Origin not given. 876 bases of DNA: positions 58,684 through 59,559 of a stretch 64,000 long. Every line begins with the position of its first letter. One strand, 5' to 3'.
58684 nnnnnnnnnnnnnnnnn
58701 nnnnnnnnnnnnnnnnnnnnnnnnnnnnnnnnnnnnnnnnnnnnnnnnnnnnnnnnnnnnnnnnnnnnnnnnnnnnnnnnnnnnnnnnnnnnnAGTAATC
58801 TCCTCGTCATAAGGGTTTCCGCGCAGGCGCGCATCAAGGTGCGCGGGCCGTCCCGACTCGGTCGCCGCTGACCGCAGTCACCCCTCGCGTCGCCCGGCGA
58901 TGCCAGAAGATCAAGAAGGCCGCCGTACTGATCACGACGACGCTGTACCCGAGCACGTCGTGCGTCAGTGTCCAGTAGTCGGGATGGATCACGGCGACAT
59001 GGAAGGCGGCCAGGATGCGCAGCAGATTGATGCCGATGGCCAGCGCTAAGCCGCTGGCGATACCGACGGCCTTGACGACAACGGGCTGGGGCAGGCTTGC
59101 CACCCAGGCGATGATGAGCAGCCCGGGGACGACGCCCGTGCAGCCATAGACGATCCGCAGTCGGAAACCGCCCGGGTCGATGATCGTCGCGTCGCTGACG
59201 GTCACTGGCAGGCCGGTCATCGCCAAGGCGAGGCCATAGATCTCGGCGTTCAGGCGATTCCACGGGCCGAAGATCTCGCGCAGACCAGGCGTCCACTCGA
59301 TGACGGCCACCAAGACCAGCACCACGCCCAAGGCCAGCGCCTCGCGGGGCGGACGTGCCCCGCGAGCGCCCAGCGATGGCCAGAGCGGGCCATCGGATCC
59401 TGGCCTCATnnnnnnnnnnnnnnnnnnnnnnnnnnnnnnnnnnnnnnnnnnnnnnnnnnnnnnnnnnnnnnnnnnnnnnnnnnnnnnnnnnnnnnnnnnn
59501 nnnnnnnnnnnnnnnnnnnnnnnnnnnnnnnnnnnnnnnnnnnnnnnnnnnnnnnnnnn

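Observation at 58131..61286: Dedicated mini-exosortase operon: subtilase with a non-canonical C-terminal sorting signal, ATGA-coupled 191-aa exosortase, plus an unknown secreted protein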

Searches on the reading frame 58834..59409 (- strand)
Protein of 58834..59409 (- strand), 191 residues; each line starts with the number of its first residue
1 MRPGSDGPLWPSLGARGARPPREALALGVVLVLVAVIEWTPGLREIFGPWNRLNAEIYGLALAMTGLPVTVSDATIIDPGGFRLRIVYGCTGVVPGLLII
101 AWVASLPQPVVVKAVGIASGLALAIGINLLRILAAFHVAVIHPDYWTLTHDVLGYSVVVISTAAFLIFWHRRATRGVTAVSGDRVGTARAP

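Call 3: search_protein_families(library=ncbifam, proteins=[window:58834-59409:-], max_evalue=1)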
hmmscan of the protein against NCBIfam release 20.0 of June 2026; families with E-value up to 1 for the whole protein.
window:58834-59409:- (191 aa): 10 families
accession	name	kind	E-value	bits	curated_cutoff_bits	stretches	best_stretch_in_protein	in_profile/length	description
TIGR04177.1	exosort_XrtH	exception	1.8e-14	54.1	86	1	27-174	7-156/158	exosortase H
TIGR04300.1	exosort_XrtM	exception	1.7e-09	38.3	125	1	80-174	51-145/150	exosortase family protein XrtM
TIGR04178.1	exo_archaeo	signature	7.6e-07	29.3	23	1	85-170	2-92/97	exosortase/archaeosortase family protein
TIGR04144.1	archaeo_VPXXXP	exception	2.7e-06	27.4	150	1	50-169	29-149/156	archaeosortase B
TIGR04124.1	archaeo_artE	exception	4.5e-06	26.8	95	1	76-169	55-147/153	archaeosortase family protein ArtE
TIGR04128.1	exoso_Fjoh_1448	exception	1.1e-05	25.7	90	1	81-163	80-162/174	exosortase family protein XrtF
NF046081.1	exosort_XrtX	exception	1.4e-05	25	170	1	62-173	48-159/168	exosortase X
NF045528.1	heimosortase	equivalog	0.006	16.6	130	1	83-167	85-177/199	heimdallarchaeosortase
NF046083.1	exosort_XrtY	exception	0.007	16.3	160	1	62-155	61-154/168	exosortase Y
TIGR04152.1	exosort_VPLPA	exception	0.12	11.4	400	1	60-164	125-234/486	VPLPA-CTERM-specific exosortase XrtD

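Call 4: search_protein_families(library=pfam, proteins=[window:58834-59409:-], max_evalue=1)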
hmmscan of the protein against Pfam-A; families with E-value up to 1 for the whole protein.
window:58834-59409:- (191 aa): 3 families
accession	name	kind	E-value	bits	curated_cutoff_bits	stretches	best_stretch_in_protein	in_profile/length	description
PF09721.15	Exosortase_EpsH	-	4.4e-07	30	25.7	1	24-169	101-251/254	Transmembrane exosortase (Exosortase_EpsH)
PF08113.16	CoxIIa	-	0.042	14.1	20.7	0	157-169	10-22/33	Cytochrome c oxidase subunit IIa family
PF14898.11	DUF4491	-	0.08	13.8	27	1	123-179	5-61/92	Domain of unknown function (DUF4491)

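Call 7: find_homologous_proteins(query=window:58834-59409:-, max_evalue=0.001)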
Query window:58834-59409:- (191 aa): 4 proteins with E <= 0.001 among 2698 candidates.
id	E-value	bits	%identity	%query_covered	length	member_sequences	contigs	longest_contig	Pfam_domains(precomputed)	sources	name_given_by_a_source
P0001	1.1e-98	347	99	86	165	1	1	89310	PF09721.16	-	-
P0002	8.5e-56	207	59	87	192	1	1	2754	PF09721.16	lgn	-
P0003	2.1e-55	206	58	91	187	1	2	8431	-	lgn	-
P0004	2.8e-47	179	57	79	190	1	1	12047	PF09721.16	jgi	-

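Call 9: find_encoding_contigs(protein=P0004, flank=10000, max_places=4)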
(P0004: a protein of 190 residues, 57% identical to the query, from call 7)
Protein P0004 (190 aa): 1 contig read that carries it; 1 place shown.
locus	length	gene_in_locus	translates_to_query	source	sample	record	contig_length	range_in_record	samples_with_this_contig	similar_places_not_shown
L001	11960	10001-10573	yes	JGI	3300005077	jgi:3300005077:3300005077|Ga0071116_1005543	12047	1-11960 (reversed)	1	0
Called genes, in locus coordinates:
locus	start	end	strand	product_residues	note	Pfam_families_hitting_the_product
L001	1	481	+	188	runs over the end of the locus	PF01625:PMSR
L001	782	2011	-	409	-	PF03193:RsgA_GTPase (weak), PF00350:Dynamin_N (faint), PF01926:MMR_HSR1, PF02421:FeoB_N (weak), PF04548:AIG1 (weak), PF05128:DUF697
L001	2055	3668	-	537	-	PF00350:Dynamin_N (faint), PF01926:MMR_HSR1, PF02421:FeoB_N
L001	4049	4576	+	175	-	PF03692:CxxCxxCC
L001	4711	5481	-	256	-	PF00027:cNMP_binding, PF00325:Crp (faint), PF13545:HTH_Crp_2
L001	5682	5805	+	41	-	-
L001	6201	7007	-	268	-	PF09851:SHOCT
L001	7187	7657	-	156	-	PF06713:bPH_4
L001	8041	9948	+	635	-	PF00082:Peptidase_S8, PF02369:Big_1 (weak)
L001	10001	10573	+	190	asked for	PF09721:Exosortase_EpsH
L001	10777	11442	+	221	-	-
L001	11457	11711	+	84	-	-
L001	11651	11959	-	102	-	?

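Call 10: find_encoding_contigs(protein=P0003, flank=10000, max_places=4)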
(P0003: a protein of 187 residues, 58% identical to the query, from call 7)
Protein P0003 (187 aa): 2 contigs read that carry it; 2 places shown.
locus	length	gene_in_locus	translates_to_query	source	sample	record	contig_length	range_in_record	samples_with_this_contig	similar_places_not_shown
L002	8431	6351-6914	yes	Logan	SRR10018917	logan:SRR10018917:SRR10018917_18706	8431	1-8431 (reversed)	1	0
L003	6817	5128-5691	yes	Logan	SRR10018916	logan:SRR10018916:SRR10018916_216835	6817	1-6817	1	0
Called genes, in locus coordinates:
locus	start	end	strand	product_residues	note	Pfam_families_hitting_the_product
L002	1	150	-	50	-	?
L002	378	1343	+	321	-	PF01266:DAO (faint), PF07992:Pyr_redox_2, PF13738:Pyr_redox_3, PF00070:Pyr_redox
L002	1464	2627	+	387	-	PF04339:FemAB_like, PF13480:Acetyltransf_6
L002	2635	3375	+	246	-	PF03588:Leu_Phe_trans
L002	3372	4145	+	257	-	PF04376:ATE_N, PF13480:Acetyltransf_6, PF04377:ATE_C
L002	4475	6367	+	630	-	PF22148:Fervidolysin_NPro-like (weak), PF00082:Peptidase_S8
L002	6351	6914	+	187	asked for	-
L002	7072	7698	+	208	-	-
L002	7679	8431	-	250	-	?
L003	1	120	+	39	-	?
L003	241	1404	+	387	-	PF04339:FemAB_like, PF13480:Acetyltransf_6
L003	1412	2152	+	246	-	PF03588:Leu_Phe_trans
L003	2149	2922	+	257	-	PF04376:ATE_N, PF13480:Acetyltransf_6, PF04377:ATE_C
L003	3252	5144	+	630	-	PF22148:Fervidolysin_NPro-like (weak), PF00082:Peptidase_S8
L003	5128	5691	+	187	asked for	-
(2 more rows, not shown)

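Call 11: find_encoding_contigs(protein=P0002, flank=10000, max_places=4)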
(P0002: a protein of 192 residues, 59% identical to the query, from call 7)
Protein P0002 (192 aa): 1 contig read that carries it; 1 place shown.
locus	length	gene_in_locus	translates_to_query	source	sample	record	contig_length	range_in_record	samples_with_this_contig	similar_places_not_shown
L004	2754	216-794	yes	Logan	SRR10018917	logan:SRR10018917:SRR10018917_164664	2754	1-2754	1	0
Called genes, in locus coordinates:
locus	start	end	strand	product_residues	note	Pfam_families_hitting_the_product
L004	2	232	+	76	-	?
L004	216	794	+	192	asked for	PF09721:Exosortase_EpsH (weak)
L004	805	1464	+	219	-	-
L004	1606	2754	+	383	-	?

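Call 31: search_protein_representatives(alignment_id=A1)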
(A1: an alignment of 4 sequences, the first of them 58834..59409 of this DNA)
Query: 4 sequences, 190 profile positions. Proteins with E-value up to 0.001 (for the whole library): 1335; up to 1e-10: 122; up to 1e-30: 3. The best 150 are listed.
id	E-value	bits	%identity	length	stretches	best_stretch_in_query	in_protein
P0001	1.3e-83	295.6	-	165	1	27-189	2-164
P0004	1.8e-83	295.1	-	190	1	26-189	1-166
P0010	3.0e-55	203.0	-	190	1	13-173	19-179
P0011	5.9e-25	104.2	-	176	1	14-175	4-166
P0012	2.1e-23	99.2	-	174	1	22-175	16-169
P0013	5.3e-21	91.3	-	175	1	20-174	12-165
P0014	4.2e-20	88.4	-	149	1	68-175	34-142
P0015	7.9e-20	87.5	-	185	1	18-185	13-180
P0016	8.2e-20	87.5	-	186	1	20-177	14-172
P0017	8.5e-20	87.4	-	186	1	15-187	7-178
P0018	1.8e-19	86.4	-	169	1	22-175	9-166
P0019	2.9e-19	85.7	-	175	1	20-161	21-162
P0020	3.7e-19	85.3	-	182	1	16-174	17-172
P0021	1.2e-18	83.7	-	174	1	17-172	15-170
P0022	1.6e-18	83.3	-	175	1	33-173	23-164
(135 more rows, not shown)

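Call 32: search_protein_families(library=ncbifam, proteins=[P0010, P0011, P0012, P0013, P0015, P0016, P0017, P0018, P0020, P0021], max_evalue=0.000001)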
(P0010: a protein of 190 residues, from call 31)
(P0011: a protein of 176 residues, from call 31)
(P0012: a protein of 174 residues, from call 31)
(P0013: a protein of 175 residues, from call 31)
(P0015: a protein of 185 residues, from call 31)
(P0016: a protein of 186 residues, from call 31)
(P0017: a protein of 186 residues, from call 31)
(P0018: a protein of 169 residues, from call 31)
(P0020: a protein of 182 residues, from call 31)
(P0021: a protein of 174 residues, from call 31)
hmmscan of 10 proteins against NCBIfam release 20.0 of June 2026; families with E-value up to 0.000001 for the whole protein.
P0010 (190 aa): 3 families
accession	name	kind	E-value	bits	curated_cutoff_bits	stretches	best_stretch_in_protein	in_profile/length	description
TIGR04177.1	exosort_XrtH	exception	6.8e-16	58.7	86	1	36-174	11-151/158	exosortase H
TIGR04300.1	exosort_XrtM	exception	1.2e-08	35.6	125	1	89-179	55-145/150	exosortase family protein XrtM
TIGR04178.1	exo_archaeo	signature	4.2e-08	33.4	23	1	89-174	1-91/97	exosortase/archaeosortase family protein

P0011 (176 aa): 8 families
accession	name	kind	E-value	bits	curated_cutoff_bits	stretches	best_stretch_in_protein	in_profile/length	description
TIGR04177.1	exosort_XrtH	exception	3.1e-17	63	86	1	17-163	8-155/158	exosortase H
TIGR04178.1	exo_archaeo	signature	6.5e-13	48.8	23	1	74-158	1-90/97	exosortase/archaeosortase family protein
TIGR04300.1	exosort_XrtM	exception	4.3e-12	46.7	125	1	74-162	55-143/150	exosortase family protein XrtM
TIGR04144.1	archaeo_VPXXXP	exception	3e-10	40.2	150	1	40-161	29-151/156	archaeosortase B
TIGR03109.2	exosort_XrtA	exception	6.3e-09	35.6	208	1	10-159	108-254/261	exosortase A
NF046081.1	exosort_XrtX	exception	2e-08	34.3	170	1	41-166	37-165/168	exosortase X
NF038142.1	exosort_XrtW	exception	2.1e-07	29.7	425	1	32-124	130-225/494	exosortase W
TIGR02602.1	8TM_EpsH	subfamily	3.4e-07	30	105.55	1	10-151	86-229/241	exosortase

P0012 (174 aa): 5 families
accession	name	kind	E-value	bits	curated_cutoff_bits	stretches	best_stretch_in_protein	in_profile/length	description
TIGR04177.1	exosort_XrtH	exception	1.9e-20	73.5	86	1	19-167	10-156/158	exosortase H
TIGR04178.1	exo_archaeo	signature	2.1e-11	44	23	1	77-164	1-93/97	exosortase/archaeosortase family protein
TIGR04144.1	archaeo_VPXXXP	exception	4.7e-10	39.6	150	1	23-164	9-151/156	archaeosortase B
NF046081.1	exosort_XrtX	exception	1.7e-09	37.8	170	1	41-165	34-161/168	exosortase X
TIGR04300.1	exosort_XrtM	exception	6.4e-09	36.4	125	1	75-167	53-145/150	exosortase family protein XrtM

P0013 (175 aa): 5 families
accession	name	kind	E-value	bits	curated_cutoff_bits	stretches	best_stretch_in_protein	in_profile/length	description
TIGR04177.1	exosort_XrtH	exception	4e-19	69.2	86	1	23-164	15-154/158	exosortase H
TIGR04178.1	exo_archaeo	signature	1.6e-08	34.8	23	1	79-161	5-91/97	exosortase/archaeosortase family protein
NF046081.1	exosort_XrtX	exception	7.5e-08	32.4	170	1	56-161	51-157/168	exosortase X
TIGR04300.1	exosort_XrtM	exception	1.5e-07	32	125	1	100-167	79-146/150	exosortase family protein XrtM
TIGR03109.2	exosort_XrtA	exception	1.5e-07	31.1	208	1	28-164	119-257/261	exosortase A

P0015 (185 aa): 3 families
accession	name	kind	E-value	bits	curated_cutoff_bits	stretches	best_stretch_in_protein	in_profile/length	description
TIGR04177.1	exosort_XrtH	exception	8.4e-20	71.4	86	1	19-167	5-155/158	exosortase H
TIGR04178.1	exo_archaeo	signature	9.8e-11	41.8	23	1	79-164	2-94/97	exosortase/archaeosortase family protein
NF046081.1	exosort_XrtX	exception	3.1e-08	33.7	170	1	42-168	34-163/168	exosortase X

P0016 (186 aa): 7 families
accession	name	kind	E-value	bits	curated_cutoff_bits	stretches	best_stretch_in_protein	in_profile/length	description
TIGR04177.1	exosort_XrtH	exception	2.2e-18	66.7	86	1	16-165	3-155/158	exosortase H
NF046081.1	exosort_XrtX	exception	2.5e-13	50.3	170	1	35-167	25-164/168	exosortase X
TIGR04144.1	archaeo_VPXXXP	exception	4.2e-13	49.5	150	1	46-166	32-154/156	archaeosortase B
TIGR04178.1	exo_archaeo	signature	3.4e-11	43.3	23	1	77-163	2-93/97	exosortase/archaeosortase family protein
TIGR04300.1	exosort_XrtM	exception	7.1e-10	39.5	125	1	75-162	54-141/150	exosortase family protein XrtM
TIGR04125.1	exosort_PGF_TRM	exception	4.1e-08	33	75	1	52-130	114-198/271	archaeosortase A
NF046083.1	exosort_XrtY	exception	7.1e-08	32.5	160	1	52-158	58-165/168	exosortase Y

P0017 (186 aa): 7 families
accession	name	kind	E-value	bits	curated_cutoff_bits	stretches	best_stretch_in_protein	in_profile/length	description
TIGR04177.1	exosort_XrtH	exception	3.6e-21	75.8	86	1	15-161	3-151/158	exosortase H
TIGR04144.1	archaeo_VPXXXP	exception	2.3e-16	60.1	150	1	50-162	37-150/156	archaeosortase B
TIGR04178.1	exo_archaeo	signature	1.5e-13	50.9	23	1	76-161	1-91/97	exosortase/archaeosortase family protein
NF046081.1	exosort_XrtX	exception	2.2e-12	47.2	170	1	11-166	3-163/168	exosortase X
TIGR04125.1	exosort_PGF_TRM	exception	8.2e-11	41.8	75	1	67-128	136-196/271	archaeosortase A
NF046083.1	exosort_XrtY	exception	1.3e-07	31.6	160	1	48-142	55-149/168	exosortase Y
TIGR04300.1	exosort_XrtM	exception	2.1e-07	31.5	125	1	76-161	55-140/150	exosortase family protein XrtM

P0018 (169 aa): 5 families
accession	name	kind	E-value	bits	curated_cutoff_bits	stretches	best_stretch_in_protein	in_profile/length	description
TIGR04177.1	exosort_XrtH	exception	1.7e-16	60.6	86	1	36-163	27-155/158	exosortase H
TIGR04178.1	exo_archaeo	signature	1.5e-10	41.2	23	1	75-161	2-93/97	exosortase/archaeosortase family protein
TIGR04300.1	exosort_XrtM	exception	4.6e-09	36.9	125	1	75-160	56-141/150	exosortase family protein XrtM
NF046081.1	exosort_XrtX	exception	1.8e-07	31.2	170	1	40-163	36-162/168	exosortase X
TIGR04144.1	archaeo_VPXXXP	exception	5.9e-07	29.6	150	1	37-162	26-152/156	archaeosortase B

P0020 (182 aa): 6 families
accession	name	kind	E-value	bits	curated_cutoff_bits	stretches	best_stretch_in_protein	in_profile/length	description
TIGR04177.1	exosort_XrtH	exception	3.4e-19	69.4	86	1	46-170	27-155/158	exosortase H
TIGR04144.1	archaeo_VPXXXP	exception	1.3e-14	54.5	150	1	50-162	29-142/156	archaeosortase B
NF046081.1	exosort_XrtX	exception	2.6e-12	47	170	1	50-172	36-161/168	exosortase X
TIGR04178.1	exo_archaeo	signature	3e-11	43.5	23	1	85-167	2-90/97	exosortase/archaeosortase family protein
TIGR04300.1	exosort_XrtM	exception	5.6e-08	33.4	125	1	82-158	53-129/150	exosortase family protein XrtM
NF046083.1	exosort_XrtY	exception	6.6e-08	32.6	160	1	56-154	55-153/168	exosortase Y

P0021 (174 aa): 5 families
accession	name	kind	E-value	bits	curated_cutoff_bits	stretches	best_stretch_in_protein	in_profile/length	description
TIGR04177.1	exosort_XrtH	exception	1.1e-22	80.7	86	1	18-172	1-157/158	exosortase H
TIGR04300.1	exosort_XrtM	exception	1.1e-09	38.8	125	1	77-167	51-141/150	exosortase family protein XrtM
NF046081.1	exosort_XrtX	exception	2.4e-08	34.1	170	1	47-170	36-162/168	exosortase X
TIGR04144.1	archaeo_VPXXXP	exception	2.6e-08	33.9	150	1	50-166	32-149/156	archaeosortase B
TIGR04178.1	exo_archaeo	signature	1e-07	32.1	23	1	82-166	2-93/97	exosortase/archaeosortase family protein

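Call 33: find_encoding_contigs(protein=P0010, flank=10000, max_places=4)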
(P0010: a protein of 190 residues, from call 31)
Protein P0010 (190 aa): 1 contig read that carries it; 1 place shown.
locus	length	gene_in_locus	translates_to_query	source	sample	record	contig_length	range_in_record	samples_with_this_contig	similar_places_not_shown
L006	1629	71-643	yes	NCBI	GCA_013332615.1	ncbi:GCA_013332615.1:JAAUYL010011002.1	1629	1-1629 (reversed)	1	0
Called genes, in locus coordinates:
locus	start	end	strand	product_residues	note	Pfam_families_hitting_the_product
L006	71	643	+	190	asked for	PF09721:Exosortase_EpsH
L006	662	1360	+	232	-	-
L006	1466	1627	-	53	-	?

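Call 40: find_related_loci(query=A1, collection=genome_contigs, flank=10000)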
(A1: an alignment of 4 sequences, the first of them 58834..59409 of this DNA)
Query A1 (191 aa) in genome_contigs; peptide patterns used: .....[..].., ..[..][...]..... (x = any residue, [..] = any of these).
35 stretches matched a pattern, but none encodes a relative of the query by tblastn (E <= 1e-3).

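Call 43: find_encoding_contigs(protein=P0011, flank=5000, max_places=2)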
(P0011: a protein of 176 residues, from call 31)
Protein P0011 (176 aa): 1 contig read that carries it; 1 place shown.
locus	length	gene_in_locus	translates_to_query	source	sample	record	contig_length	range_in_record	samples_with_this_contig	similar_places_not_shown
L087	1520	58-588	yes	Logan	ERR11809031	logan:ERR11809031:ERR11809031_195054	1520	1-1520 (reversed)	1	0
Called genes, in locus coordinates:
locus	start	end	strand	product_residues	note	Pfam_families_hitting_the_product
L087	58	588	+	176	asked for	PF09721:Exosortase_EpsH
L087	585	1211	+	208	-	-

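Call 44: find_encoding_contigs(protein=P0012, flank=5000, max_places=2)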
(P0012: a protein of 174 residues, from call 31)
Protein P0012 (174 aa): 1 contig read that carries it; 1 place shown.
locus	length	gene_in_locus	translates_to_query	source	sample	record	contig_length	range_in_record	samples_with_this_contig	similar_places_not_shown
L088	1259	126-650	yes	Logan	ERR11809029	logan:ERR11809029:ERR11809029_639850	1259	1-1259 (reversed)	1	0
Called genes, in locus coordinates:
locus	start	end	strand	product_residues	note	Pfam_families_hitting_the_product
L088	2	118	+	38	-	?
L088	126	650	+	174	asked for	PF09721:Exosortase_EpsH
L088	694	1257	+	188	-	?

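Call 45: find_encoding_contigs(protein=P0021, flank=5000, max_places=2)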
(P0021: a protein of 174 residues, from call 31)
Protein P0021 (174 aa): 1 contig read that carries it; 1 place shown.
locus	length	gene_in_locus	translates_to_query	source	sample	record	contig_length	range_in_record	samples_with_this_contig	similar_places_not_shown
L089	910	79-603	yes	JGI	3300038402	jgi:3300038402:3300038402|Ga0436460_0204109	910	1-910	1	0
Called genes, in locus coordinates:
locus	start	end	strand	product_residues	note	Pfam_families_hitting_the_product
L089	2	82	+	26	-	?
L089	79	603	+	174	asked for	PF09721:Exosortase_EpsH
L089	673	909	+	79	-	?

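Call 64: search_dna_similar(query=P0021, collection=plasmids, mode=protein, max_evalue=0.001, max_rows=20)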
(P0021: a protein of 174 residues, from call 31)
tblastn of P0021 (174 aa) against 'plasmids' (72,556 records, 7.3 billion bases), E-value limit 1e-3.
No match.

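Call 74: predict_structure(alignment_id=A1)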
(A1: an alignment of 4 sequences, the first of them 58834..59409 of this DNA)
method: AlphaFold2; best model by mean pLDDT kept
length: 191 residues; sequences in the alignment: 4
mean_pLDDT: 71.3   pTM: 0.55
mean pLDDT of the five models: 71.3, 66.7, 66.5, 66.4, 63.3
residues with pLDDT >= 90: 7; 70-90: 115; 50-70: 37; < 50: 32
segments of 3 or more residues with pLDDT < 50: 8-18, 178-191
pLDDT, mean of each block of 10 residues (from residue 1): 47 46 69 72 73 83 84 82 70 78 86 90 84 77 61 64 85 65 42 45
secondary structure, 60 per line:
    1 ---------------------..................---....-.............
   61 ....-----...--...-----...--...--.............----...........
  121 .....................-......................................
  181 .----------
elements in order: H22-39 H43-46 H48-64 E70-72 E75-77 E83-85 H93-105 H110-141 H143-181

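Call 77: fold_search(model_id=the predicted structure, library=pdb)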
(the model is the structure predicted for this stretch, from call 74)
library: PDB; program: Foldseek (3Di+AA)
matches with E <= 10: 206; with E <= 0.001: 0
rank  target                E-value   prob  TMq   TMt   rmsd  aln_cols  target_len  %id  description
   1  6jno_A                8.0e-01  0.06  0.18  0.18  19.2       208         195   10  RXRa structure complexed with CU-6PMN (released 2019-11-20)
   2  4nqa_H                1.0e+00  0.06  0.16  0.12  19.2       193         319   11  Crystal structure of liganded hRXR-alpha/hLXR-beta heterodimer on DNA (released 2014-02-26)
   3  7bpy_C                1.2e+00  0.08  0.19  0.14  18.8       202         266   12  X-ray structure of human PPARalpha ligand binding domain-clofibric acid-SRC1 coactivator peptide co-crystals obtained  (released 2020-11-11)
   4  9gfi_A                1.3e+00  0.06  0.18  0.15  19.1       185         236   12  hRAR alpha LBD-AM580 complex with staple peptide (released 2025-02-12)
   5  9mdv_A                1.5e+00  0.04  0.16  0.14  18.9       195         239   10  Apo form of the estrogen receptor alpha ligand binding domain of Melanotaenia fluviatilis (released 2025-10-22)
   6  7rs4_C                1.7e+00  0.06  0.20  0.16  20.6       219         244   12  Crystal Structure of the ER-alpha Ligand-binding Domain (L372S, L536S) in complex with DMERI-8 (released 2021-09-08)
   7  3ols_A                1.7e+00  0.04  0.15  0.14  17.6       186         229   14  Crystal structure of estrogen receptor beta ligand binding domain (released 2010-11-17)
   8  9n0c_B                1.9e+00  0.04  0.17  0.15  18.6       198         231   10  Crystal structure of Melanotaenia fluviatilis estrogen receptor alpha ligand binding domain complexed with Bisphenol B (released 2026-01-28)
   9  6rf9                  2.1e+00  0.08  0.24  0.19  14.4       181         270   13  Crystal structure of the Y154F mutant of the light-driven sodium pump KR2 in the monomeric form, pH 8.0 (released 2019-04-24)
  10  6bas                  2.1e+00  0.07  0.22  0.16  19.5       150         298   16  Crystal structure of Thermus thermophilus Rod shape determining protein RodA D255A mutant (Q5SIX3_THET8) (released 2018-03-28)
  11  6a5z_L                2.1e+00  0.04  0.17  0.16  17.0       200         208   10  Crystal structure of human FXR/RXR-LBD heterodimer bound to HNC180 and 9cRA and SRC1 (released 2018-10-10)
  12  6rf6                  2.2e+00  0.08  0.23  0.18  13.6       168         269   13  Crystal structure of the light-driven sodium pump KR2 in the monomeric form, pH 8.0 (released 2019-04-24)
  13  7n7p_A                2.2e+00  0.04  0.18  0.14  16.1       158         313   12  Cryo-EM structure of human TMEM120A (released 2021-09-01)
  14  4brb_A                2.3e+00  0.25  0.26  0.37   5.8        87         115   26  Crystal structure of the integral membrane enzyme DgkA-ref, delta 7 (released 2014-06-18)
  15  6rfc                  2.3e+00  0.08  0.24  0.18  14.4       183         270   14  Crystal structure of the potassium-pumping G263F mutant of the light-driven sodium pump KR2 in the monomeric form, pH 4. (released 2019-04-24)
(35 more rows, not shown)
